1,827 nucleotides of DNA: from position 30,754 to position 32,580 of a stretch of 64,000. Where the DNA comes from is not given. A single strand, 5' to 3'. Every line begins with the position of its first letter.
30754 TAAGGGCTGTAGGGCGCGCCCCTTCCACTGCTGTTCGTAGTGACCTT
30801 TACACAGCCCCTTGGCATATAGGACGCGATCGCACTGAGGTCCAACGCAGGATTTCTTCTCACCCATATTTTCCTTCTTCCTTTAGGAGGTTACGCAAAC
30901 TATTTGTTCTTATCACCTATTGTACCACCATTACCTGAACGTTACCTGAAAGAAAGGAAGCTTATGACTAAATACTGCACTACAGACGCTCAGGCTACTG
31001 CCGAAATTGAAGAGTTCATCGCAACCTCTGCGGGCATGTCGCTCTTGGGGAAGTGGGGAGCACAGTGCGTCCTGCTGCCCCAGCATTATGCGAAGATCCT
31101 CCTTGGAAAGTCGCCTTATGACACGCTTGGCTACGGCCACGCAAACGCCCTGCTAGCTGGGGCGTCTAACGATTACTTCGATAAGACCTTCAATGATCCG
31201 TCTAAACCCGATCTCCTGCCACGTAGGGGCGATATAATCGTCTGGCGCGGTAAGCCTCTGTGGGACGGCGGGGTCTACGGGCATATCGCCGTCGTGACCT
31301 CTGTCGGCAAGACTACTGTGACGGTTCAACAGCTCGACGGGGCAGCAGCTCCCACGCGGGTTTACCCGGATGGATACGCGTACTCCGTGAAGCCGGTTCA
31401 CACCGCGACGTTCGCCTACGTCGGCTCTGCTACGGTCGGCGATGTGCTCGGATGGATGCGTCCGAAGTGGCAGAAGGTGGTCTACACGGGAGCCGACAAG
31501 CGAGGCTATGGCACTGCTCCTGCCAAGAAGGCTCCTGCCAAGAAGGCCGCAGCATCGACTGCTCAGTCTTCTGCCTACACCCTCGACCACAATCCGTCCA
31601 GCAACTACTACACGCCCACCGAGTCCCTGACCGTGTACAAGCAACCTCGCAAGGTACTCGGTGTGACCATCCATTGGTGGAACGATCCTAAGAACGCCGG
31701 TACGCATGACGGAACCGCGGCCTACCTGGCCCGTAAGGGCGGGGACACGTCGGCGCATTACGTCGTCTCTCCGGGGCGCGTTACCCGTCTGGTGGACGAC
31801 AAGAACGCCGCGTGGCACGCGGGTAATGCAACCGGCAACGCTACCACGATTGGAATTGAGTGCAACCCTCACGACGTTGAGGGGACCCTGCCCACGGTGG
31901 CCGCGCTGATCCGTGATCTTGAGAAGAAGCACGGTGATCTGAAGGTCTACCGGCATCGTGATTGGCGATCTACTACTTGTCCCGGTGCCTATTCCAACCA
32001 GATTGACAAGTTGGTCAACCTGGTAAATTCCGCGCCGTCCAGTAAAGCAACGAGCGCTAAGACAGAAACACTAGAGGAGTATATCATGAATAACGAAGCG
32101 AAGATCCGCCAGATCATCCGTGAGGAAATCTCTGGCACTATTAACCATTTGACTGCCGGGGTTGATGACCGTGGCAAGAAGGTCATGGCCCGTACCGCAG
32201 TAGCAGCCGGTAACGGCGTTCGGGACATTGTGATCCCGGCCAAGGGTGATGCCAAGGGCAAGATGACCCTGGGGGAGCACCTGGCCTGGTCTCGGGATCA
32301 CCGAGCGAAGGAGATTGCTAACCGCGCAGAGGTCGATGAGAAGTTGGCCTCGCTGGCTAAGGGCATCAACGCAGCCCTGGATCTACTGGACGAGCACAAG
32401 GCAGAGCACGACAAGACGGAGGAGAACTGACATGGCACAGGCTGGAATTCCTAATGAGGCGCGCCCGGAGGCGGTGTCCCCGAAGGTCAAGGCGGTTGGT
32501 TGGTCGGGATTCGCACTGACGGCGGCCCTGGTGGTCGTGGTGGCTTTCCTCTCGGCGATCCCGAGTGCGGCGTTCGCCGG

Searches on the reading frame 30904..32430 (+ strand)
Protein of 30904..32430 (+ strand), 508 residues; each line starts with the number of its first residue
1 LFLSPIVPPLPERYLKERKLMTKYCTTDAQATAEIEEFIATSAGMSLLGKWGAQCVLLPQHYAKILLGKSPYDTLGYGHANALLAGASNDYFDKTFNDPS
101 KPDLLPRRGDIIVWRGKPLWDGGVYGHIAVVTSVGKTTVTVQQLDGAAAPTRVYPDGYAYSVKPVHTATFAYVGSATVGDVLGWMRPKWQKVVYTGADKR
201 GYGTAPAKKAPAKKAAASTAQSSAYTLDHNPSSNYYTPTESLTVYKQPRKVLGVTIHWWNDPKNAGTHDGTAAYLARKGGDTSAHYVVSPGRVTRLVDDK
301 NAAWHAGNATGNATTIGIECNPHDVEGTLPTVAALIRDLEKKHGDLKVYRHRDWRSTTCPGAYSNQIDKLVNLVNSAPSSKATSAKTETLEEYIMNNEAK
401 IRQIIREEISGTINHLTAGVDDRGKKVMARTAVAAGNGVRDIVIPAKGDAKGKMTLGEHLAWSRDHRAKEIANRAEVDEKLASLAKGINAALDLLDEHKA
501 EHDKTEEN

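Call 63: search_protein_families(library=pfam, proteins=[window:30904-32430:+])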
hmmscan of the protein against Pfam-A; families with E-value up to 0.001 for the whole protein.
window:30904-32430:+ (508 aa): 2 families
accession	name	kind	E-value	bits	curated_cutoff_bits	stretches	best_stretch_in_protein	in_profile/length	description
PF01510.30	Amidase_2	-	3.9e-16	60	26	1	248-361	2-130/131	N-acetylmuramoyl-L-alanine amidase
PF05257.22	CHAP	-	7.3e-09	36.4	26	1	49-141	6-77/81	CHAP domain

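Call 83: find_related_loci(query=window:30904-32430:+, collection=genome_contigs, flank=2000)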
Query window:30904-32430:+ (508 aa) in genome_contigs; peptide patterns used: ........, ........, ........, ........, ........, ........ (x = any residue, [..] = any of these).
48 stretches matched a pattern, but none encodes a relative of the query by tblastn (E <= 1e-3).
